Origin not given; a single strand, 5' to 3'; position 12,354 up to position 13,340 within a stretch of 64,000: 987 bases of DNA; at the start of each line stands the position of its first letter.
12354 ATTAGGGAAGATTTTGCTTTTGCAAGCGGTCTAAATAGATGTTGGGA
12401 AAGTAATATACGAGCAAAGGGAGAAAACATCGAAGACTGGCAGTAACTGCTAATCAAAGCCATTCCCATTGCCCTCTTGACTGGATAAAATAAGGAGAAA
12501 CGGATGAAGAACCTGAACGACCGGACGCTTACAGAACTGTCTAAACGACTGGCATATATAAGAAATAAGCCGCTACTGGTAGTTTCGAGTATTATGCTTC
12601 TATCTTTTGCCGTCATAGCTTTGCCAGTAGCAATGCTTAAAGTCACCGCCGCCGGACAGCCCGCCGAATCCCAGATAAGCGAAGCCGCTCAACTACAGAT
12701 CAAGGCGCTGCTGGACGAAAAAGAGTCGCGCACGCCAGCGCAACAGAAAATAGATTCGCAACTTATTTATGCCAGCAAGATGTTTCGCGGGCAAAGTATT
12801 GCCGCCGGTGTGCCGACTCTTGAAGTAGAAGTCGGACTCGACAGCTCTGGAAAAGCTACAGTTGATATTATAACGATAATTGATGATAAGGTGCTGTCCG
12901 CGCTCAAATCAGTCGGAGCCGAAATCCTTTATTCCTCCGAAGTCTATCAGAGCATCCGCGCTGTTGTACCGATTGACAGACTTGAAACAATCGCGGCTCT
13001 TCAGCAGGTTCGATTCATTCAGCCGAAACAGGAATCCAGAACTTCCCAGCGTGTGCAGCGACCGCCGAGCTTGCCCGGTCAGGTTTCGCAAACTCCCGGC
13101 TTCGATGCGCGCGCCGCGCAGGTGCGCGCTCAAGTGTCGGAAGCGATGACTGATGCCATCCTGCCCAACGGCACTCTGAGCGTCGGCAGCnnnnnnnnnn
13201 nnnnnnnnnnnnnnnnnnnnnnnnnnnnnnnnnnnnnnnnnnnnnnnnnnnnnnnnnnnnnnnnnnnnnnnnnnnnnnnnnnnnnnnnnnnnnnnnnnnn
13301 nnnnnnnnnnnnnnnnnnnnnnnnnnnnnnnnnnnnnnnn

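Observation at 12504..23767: Tandem pair of 1799-aa secreted proteins combining a subtilase-like serine protease and a gingipain-like (C25) cysteine protease in one polypeptide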

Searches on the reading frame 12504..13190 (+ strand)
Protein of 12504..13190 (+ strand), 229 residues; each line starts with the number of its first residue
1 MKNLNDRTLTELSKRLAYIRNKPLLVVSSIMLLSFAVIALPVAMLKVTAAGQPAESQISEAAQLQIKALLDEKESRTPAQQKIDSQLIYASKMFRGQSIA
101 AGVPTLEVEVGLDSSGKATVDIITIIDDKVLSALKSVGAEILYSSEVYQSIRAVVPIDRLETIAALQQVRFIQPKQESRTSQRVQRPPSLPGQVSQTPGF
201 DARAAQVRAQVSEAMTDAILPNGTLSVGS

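Call 45: search_protein_families(library=pfam, proteins=[window:12504-13190:+], max_evalue=10)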
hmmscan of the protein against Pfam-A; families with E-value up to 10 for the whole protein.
window:12504-13190:+ (229 aa): 1 family
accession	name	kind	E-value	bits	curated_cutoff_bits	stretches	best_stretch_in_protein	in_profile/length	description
PF11026.13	DUF2721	-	0.05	13.9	28.3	1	7-45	51-90/129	Protein of unknown function (DUF2721)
